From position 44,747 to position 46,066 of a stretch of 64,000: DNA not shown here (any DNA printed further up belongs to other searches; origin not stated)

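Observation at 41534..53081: Sus-like import system whose cargo enzymes are phosphodiesterases, not CAZymes: candidate system for phosphodiester-polymer (teichoic-acid/organophosphate) scavenging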

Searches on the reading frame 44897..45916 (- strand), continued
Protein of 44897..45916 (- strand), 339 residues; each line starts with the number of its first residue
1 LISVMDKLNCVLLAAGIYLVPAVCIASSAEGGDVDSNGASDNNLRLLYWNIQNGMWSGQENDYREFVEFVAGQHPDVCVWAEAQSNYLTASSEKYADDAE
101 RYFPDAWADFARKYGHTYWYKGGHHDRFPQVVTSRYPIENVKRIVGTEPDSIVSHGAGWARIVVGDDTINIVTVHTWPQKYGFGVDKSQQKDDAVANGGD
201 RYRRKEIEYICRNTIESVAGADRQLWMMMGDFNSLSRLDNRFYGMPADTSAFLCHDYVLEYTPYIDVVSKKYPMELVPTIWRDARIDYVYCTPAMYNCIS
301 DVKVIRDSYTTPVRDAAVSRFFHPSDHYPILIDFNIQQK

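Call 33: find_encoding_contigs(protein=P0005, flank=10000, max_places=2)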
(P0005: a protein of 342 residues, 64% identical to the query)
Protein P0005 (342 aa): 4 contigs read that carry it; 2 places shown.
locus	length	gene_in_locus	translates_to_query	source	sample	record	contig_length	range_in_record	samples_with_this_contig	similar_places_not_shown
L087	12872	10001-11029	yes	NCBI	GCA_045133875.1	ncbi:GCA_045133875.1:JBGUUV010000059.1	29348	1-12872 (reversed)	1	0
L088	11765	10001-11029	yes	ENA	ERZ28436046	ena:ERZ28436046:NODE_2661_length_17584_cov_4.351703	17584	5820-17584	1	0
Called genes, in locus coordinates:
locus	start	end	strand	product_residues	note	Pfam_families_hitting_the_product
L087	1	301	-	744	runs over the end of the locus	PF00933:Glyco_hydro_3, PF01915:Glyco_hydro_3_C, PF14310:Fn3-like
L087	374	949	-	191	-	PF07638:Sigma70_ECF (weak), PF04542:Sigma70_r2, PF08281:Sigma70_r4_2, PF04545:Sigma70_r4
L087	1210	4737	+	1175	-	PF07660:STN (weak), PF13620:CarboxypepD_reg, PF13715:CarbopepD_reg_2, PF07715:Plug, PF00593:TonB_dep_Rec_b-barrel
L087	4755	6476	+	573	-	PF12771:SusD-like_2 (weak), PF14322:SusD-like_3, PF07980:SusD_RagB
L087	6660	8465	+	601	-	PF02129:Peptidase_S15, PF00326:Peptidase_S9, PF08530:PepX_C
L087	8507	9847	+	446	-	PF09992:NAGPA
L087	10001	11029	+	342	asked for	PF03372:Exo_endo_phos (faint)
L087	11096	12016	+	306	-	PF03009:GDPD, PF16387:DUF4996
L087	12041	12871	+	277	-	?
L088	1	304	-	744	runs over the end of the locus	PF00933:Glyco_hydro_3, PF01915:Glyco_hydro_3_C, PF14310:Fn3-like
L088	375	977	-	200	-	PF07638:Sigma70_ECF (weak), PF04542:Sigma70_r2, PF08281:Sigma70_r4_2, PF04545:Sigma70_r4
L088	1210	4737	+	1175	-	PF07660:STN (weak), PF13620:CarboxypepD_reg, PF13715:CarbopepD_reg_2, PF07715:Plug, PF00593:TonB_dep_Rec_b-barrel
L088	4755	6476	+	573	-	PF12771:SusD-like_2 (weak), PF14322:SusD-like_3, PF07980:SusD_RagB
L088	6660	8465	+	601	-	PF02129:Peptidase_S15, PF00326:Peptidase_S9, PF08530:PepX_C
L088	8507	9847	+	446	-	PF09992:NAGPA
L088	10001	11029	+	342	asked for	PF03372:Exo_endo_phos (faint)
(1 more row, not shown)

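Call 35: predict_structure(alignment_id=A1)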
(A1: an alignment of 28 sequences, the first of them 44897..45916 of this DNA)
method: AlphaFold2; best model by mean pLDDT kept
length: 339 residues; sequences in the alignment: 28
mean_pLDDT: 84.9   pTM: 0.83
mean pLDDT of the five models: 84.9, 84.0, 84.0, 82.3, 79.6
residues with pLDDT >= 90: 203; 70-90: 72; 50-70: 43; < 50: 21
segments of 3 or more residues with pLDDT < 50: 1-3, 26-38
pLDDT, mean of each block of 10 residues (from residue 1): 52 52 47 44 91 68 89 96 81 80 79 94 73 94 70 78 96 93 94 96 94 96 98 96 96 98 98 97 96 98 95 79 89 89
secondary structure, 60 per line:
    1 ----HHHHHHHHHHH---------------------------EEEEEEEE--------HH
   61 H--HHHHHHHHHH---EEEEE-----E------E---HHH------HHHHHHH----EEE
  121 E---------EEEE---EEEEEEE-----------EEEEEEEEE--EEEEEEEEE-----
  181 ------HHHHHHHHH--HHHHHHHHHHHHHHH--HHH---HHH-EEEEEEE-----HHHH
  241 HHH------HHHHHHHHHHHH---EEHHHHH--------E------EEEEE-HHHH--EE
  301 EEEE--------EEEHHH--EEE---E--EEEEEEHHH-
elements in order: H5-15 E43-50 H64-73 E77-81 H107-113 E118-121 E131-134 E138-144 E156-164 E167-175 H187-195 H198-212 E225-231 H237-243 H250-261 H267-271 E287-291 H293-296 E299-304 E313-315 E321-323 E330-335

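Call 41: fold_search(model_id=the predicted structure, library=pdb)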
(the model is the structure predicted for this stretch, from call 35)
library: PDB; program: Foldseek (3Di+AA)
matches with E <= 10: 735; with E <= 0.001: 257
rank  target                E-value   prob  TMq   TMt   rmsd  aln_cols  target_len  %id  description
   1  2voa_A                2.0e-13  1.00  0.56  0.71   4.8       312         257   17  Structure of an AP Endonuclease from Archaeoglobus fulgidus (released 2008-12-09)
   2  6bov_B                4.2e-13  1.00  0.53  0.65   5.6       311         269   15  Human APE1 substrate complex with an A/G mismatch adjacent the THF (released 2018-08-15)
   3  6bow_B                4.7e-13  1.00  0.53  0.65   5.0       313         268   16  Human APE1 substrate complex with an T/T mismatch adjacent the THF (released 2018-08-15)
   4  1vyb_B                5.7e-13  1.00  0.53  0.75   4.6       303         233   13  Endonuclease domain of human LINE1 ORF2p (released 2004-06-04)
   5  5j3s                  6.4e-13  1.00  0.52  0.71   5.4       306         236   13  Crystal structure of the catalytic domain of human tyrosyl DNA phosphodiesterase 2 in complex with a small molecule inhi (released 2016-05-04)
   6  8sp7                  6.8e-13  1.00  0.54  0.76   4.5       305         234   13  LINE-1 retrotransposon endonuclease domain complex with tranexamic acid (released 2024-05-22)
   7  5wn1_B                6.8e-13  1.00  0.52  0.62   6.1       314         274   16  APE1 exonuclease product complex (released 2018-02-28)
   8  1ako                  8.6e-13  1.00  0.55  0.68   5.4       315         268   15  EXONUCLEASE III FROM ESCHERICHIA COLI (released 1997-08-20)
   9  6w4i_A                1.2e-12  1.00  0.51  0.61   6.3       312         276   15  APE1 Y269A product complex with abasic DNA (released 2020-06-17)
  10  4iem_A                1.2e-12  1.00  0.51  0.61   6.0       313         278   16  Human apurinic/apyrimidinic endonuclease (APE1) with product DNA and Mg2+ (released 2013-01-23)
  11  1dew_B                1.2e-12  1.00  0.53  0.63   5.6       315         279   16  CRYSTAL STRUCTURE OF HUMAN APE1 BOUND TO ABASIC DNA (released 2000-02-02)
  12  7tc2_B                1.3e-12  1.00  0.50  0.59   7.1       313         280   17  Human APE1 in complex with 5-nitroindole-2-carboxylic acid (released 2022-12-21)
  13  5j3p_A                1.6e-12  1.00  0.53  0.71   5.4       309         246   13  Crystal structure of the catalytic domain of human tyrosyl DNA phosphodiesterase 2 (released 2016-05-04)
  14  5ino_B                1.6e-12  1.00  0.53  0.70   5.4       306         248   13  Human Tdp2 reaction product (5'-phosphorylated DNA)-Mg2+ complex (released 2016-04-27)
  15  7cd6_A                1.6e-12  1.00  0.51  0.61   6.1       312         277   15  mAPE1-recessed dsDNA product complex (released 2021-01-13)
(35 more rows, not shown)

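Call 48: find_encoding_contigs(protein=P0008, flank=10000, max_places=1)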
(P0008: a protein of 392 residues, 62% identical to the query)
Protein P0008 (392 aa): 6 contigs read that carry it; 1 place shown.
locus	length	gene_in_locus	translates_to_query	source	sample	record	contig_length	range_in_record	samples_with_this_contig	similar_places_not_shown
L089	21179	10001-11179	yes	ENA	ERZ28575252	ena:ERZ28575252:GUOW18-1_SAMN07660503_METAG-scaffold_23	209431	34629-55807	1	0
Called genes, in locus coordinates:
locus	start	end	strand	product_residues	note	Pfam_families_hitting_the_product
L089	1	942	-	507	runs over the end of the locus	PF00117:GATase, PF07722:Peptidase_C26, PF02540:NAD_synthase (weak), PF00958:GMP_synt_C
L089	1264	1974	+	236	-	PF00072:Response_reg, PF00486:Trans_reg_C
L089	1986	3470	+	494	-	PF00512:HisKA, PF02518:HATPase_c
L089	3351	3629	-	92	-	-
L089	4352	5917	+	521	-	PF09820:AAA-ATPase_like, PF08011:PDDEXK_9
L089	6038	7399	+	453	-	PF13088:BNR_2 (faint), PF02012:BNR (faint)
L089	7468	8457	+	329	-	PF01207:Dus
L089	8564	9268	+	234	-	PF10988:DUF2807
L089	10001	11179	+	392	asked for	PF03372:Exo_endo_phos (weak)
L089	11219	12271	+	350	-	PF03372:Exo_endo_phos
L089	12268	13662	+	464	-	PF09992:NAGPA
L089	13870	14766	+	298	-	PF12728:HTH_17 (weak), PF02661:Fic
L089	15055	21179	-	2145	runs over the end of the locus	PF07581:Glug (faint)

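Call 49: find_encoding_contigs(protein=P0020, flank=10000, max_places=1)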
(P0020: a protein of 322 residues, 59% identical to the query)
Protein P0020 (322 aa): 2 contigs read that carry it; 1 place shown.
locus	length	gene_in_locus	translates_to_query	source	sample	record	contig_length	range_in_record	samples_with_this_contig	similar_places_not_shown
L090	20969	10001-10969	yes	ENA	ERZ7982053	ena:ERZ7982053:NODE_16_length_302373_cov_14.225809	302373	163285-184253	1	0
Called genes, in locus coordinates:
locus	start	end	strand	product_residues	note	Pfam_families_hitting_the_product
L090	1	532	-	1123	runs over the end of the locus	PF07660:STN (weak), PF13620:CarboxypepD_reg, PF13715:CarbopepD_reg_2, PF07715:Plug, PF00593:TonB_dep_Rec_b-barrel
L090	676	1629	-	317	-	PF04773:FecR, PF16344:FecR_C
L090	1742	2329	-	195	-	PF04542:Sigma70_r2, PF08281:Sigma70_r4_2, PF04545:Sigma70_r4 (weak)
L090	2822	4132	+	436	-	PF07690:MFS_1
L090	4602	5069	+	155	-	PF00731:AIRC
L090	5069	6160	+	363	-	PF22660:RS_preATP-grasp-like, PF02222:ATP-grasp, PF17769:PurK_C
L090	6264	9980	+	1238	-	PF18072:FGAR-AT_linker, PF02769:AIRS_C, PF13507:GATase_5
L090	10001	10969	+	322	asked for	PF03372:Exo_endo_phos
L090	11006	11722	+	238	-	PF01259:SAICAR_synt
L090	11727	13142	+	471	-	PF13230:GATase_4 (weak), PF13522:GATase_6, PF13537:GATase_7, PF00156:Pribosyltran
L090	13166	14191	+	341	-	PF00586:AIRS, PF02769:AIRS_C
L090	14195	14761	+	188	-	PF00551:Formyl_trans_N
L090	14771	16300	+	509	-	PF02142:MGS, PF01808:AICARFT_IMPCHas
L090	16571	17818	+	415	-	PF02844:GARS_N, PF01071:GARS_A, PF02843:GARS_C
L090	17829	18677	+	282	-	PF00763:THF_DHG_CYH, PF02882:THF_DHG_CYH_C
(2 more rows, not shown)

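Call 50: find_encoding_contigs(protein=P0071, flank=10000, max_places=1)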
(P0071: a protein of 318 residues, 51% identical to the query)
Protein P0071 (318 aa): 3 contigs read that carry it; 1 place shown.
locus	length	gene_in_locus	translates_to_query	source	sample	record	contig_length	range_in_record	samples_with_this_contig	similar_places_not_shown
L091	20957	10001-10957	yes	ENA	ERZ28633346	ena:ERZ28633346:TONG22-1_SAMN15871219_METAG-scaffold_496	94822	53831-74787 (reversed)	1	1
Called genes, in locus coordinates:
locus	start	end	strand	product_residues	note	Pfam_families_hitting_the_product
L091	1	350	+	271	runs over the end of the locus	PF02548:Pantoate_transf, PF13714:PEP_mutase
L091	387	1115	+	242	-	PF00849:PseudoU_synth_2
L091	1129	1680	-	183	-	PF01467:CTP_transf_like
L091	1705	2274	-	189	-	PF00625:Guanylate_kin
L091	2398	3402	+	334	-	PF01116:F_bP_aldolase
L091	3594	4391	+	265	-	PF00702:Hydrolase (faint), PF08282:Hydrolase_3, PF05116:S6PP (weak)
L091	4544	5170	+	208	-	PF01025:GrpE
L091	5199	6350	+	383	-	-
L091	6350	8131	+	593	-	PF01551:Peptidase_M23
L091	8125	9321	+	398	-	PF03702:AnmK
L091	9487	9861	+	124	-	PF01245:Ribosomal_L19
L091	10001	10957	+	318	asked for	PF03372:Exo_endo_phos (weak)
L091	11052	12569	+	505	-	PF00221:Lyase_aromatic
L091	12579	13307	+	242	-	PF00106:adh_short, PF08659:KR, PF13561:adh_short_C2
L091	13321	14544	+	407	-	PF00109:ketoacyl-synt, PF02801:Ketoacyl-synt_C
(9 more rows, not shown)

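Call 54: search_protein_families(library=pfam, proteins=[L071:4741-5709:+, L071:5713-8091:+, L071:8113-9960:+, L071:10924-13632:+, L071:13794-15788:+, L071:15785-16885:+, L071:16882-18993:+, L071:18951-19955:+, L004:487-2400:+, L004:2442-3782:+], max_evalue=0.001)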
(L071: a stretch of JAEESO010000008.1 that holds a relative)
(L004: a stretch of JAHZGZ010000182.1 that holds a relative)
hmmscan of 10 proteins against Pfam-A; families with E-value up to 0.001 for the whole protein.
L071:4741-5709:+ (322 aa): 1 family
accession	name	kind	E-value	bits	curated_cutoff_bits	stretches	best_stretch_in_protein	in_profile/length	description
PF13004.13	BACON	-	5.3e-11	42.8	25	1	266-321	5-61/61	Putative binding domain, N-terminal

L071:5713-8091:+ (792 aa): 2 families
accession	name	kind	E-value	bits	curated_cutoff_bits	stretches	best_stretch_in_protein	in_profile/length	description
PF18942.5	DUF5689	-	6.8e-12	46.2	28.6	1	221-437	3-202/217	Family of unknown function (DUF5689)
PF13004.13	BACON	-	5.4e-07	29.9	25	0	59-113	4-60/61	Putative binding domain, N-terminal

L071:8113-9960:+ (615 aa): 3 families
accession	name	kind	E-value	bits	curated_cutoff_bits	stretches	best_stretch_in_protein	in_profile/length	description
PF01833.30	TIG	-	6.1e-40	135.5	20.9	3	33-113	1-84/84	IPT/TIG domain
PF20144.5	TIG_SUH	-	5.5e-06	26.9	24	0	33-107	2-72/94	TIG domain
PF24156.1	DUF7407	-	0.00067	20.4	28.2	0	216-260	9-55/74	Domain of unknown function (DUF7407)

L071:10924-13632:+ (902 aa): 1 family
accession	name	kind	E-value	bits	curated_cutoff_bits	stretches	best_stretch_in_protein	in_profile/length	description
PF03372.29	Exo_endo_phos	-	7.5e-08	32.8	24.5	1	621-851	1-186/225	Endonuclease/Exonuclease/phosphatase family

L071:13794-15788:+ (664 aa): 0 families

L071:15785-16885:+ (366 aa): 3 families
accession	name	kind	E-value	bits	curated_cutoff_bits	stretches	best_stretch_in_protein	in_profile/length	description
PF14606.12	Lipase_GDSL_3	-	4.3e-33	115.5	27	1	181-354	2-175/178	GDSL-like Lipase/Acylhydrolase family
PF14607.12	GxDLY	-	2e-30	105.9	27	1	29-169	2-143/146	N-terminus of Esterase_SGNH_hydro-type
PF13472.12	Lipase_GDSL_2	-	1e-09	39.6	32.9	1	185-346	1-177/178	GDSL-like Lipase/Acylhydrolase family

L071:16882-18993:+ (703 aa): 3 families
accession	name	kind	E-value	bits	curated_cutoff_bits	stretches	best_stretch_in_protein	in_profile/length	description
PF01915.27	Glyco_hydro_3_C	-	1.7e-46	159.1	31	1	341-557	2-200/200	Glycosyl hydrolase family 3 C-terminal domain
PF00933.27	Glyco_hydro_3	-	3.1e-37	129.2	27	1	63-304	60-315/316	Glycosyl hydrolase family 3 N terminal domain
PF14310.12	Fn3-like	-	1.6e-22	79.8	25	1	610-680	1-71/71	Fibronectin type III-like domain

L071:18951-19955:+ (334 aa): 2 families
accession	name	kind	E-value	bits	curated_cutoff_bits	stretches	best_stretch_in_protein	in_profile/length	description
PF16387.11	DUF4996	-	3e-25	89.2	33.7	1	218-325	1-102/102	Domain of unknown function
PF03009.23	GDPD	-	7.8e-23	82.3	23.6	1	60-162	1-94/244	Glycerophosphoryl diester phosphodiesterase family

L004:487-2400:+ (637 aa): 3 families
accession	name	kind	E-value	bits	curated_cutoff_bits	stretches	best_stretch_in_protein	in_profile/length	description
PF02129.25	Peptidase_S15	-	1.2e-48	166.6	23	1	64-345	1-261/262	X-Pro dipeptidyl-peptidase (S15 family)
PF08530.16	PepX_C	-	2.8e-28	99.8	22.5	1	396-629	14-217/217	X-Pro dipeptidyl-peptidase C-terminal non-catalytic domain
PF00326.27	Peptidase_S9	-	4.4e-08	33.3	22.6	1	108-212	8-109/213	Prolyl oligopeptidase family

L004:2442-3782:+ (446 aa): 1 family
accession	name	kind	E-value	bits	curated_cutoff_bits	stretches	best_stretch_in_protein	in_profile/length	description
PF09992.14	NAGPA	-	1.3e-20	74.7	25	1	271-442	9-168/169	Phosphodiester glycosidase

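Call 55: search_protein_families(library=pfam, proteins=[L083:4621-5715:+, L083:5712-8102:+, L083:8119-9969:+, L083:11074-12939:+, L083:12940-14028:+, L083:14015-16012:+, L083:16023-17294:+, L083:17311-18261:+, L083:18258-18923:+, L083:19080-19823:+], max_evalue=0.001)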
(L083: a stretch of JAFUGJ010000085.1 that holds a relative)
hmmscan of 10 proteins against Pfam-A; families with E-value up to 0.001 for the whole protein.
L083:4621-5715:+ (364 aa): 1 family
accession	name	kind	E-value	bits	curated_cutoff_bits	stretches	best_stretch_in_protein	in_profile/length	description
PF13004.13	BACON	-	7.3e-08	32.7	25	0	101-152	6-61/61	Putative binding domain, N-terminal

L083:5712-8102:+ (796 aa): 1 family
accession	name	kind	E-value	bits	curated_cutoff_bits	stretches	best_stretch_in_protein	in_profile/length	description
PF18942.5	DUF5689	-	2.2e-10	41.2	28.6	1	227-444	2-201/217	Family of unknown function (DUF5689)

L083:8119-9969:+ (616 aa): 1 family
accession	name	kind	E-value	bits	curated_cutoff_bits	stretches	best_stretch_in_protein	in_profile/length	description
PF01833.30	TIG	-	1.3e-40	137.7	20.9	3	35-114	1-84/84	IPT/TIG domain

L083:11074-12939:+ (621 aa): 0 families

L083:12940-14028:+ (362 aa): 3 families
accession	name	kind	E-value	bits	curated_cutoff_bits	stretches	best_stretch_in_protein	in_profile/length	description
PF14607.12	GxDLY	-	4.4e-33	114.6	27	1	25-167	2-145/146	N-terminus of Esterase_SGNH_hydro-type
PF14606.12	Lipase_GDSL_3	-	2.8e-32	112.9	27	1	177-349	2-174/178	GDSL-like Lipase/Acylhydrolase family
PF13472.12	Lipase_GDSL_2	-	1.6e-13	52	32.9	1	181-342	1-177/178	GDSL-like Lipase/Acylhydrolase family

L083:14015-16012:+ (665 aa): 3 families
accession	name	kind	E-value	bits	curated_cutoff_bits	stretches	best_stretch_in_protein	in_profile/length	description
PF01915.27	Glyco_hydro_3_C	-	5e-50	170.7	31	1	336-550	1-200/200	Glycosyl hydrolase family 3 C-terminal domain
PF00933.27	Glyco_hydro_3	-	1.1e-39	137.1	27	1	61-300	59-315/316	Glycosyl hydrolase family 3 N terminal domain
PF14310.12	Fn3-like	-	1.1e-21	77.1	25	1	584-652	2-70/71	Fibronectin type III-like domain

L083:16023-17294:+ (423 aa): 1 family
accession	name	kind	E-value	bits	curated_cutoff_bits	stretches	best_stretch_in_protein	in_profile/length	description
PF07690.21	MFS_1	-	1.5e-50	172.5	33.4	1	24-371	3-345/347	Major Facilitator Superfamily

L083:17311-18261:+ (316 aa): 0 families

L083:18258-18923:+ (221 aa): 1 family
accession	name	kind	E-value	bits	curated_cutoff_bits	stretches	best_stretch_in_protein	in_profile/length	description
PF16270.11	DUF4923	-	4.6e-32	111.7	22.8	1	51-221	10-176/176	Lipocalin-like domain (DUF4923)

L083:19080-19823:+ (247 aa): 0 families

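Call 81: search_protein_families(library=ncbifam, proteins=[L087:6660-8465:+, L087:8507-9847:+, L071:13794-15788:+, L071:10924-13632:+], max_evalue=0.00001)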
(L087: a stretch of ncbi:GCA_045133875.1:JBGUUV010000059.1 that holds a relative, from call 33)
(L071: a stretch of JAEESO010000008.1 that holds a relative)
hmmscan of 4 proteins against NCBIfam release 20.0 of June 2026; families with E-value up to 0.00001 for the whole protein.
L087:6660-8465:+ (601 aa): 2 families
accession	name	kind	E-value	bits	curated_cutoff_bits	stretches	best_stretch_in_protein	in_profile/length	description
TIGR00976.1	CocE_NonD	subfamily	2.6e-85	287.5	66.3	1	21-598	1-549/550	CocE/NonD family hydrolase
NF003780.0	PRK05371.1-1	subfamily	4e-15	55.3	642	1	328-552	358-555/594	Xaa-Pro dipeptidyl-peptidase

L087:8507-9847:+ (446 aa): 0 families

L071:13794-15788:+ (664 aa): 0 families

L071:10924-13632:+ (902 aa): 0 families
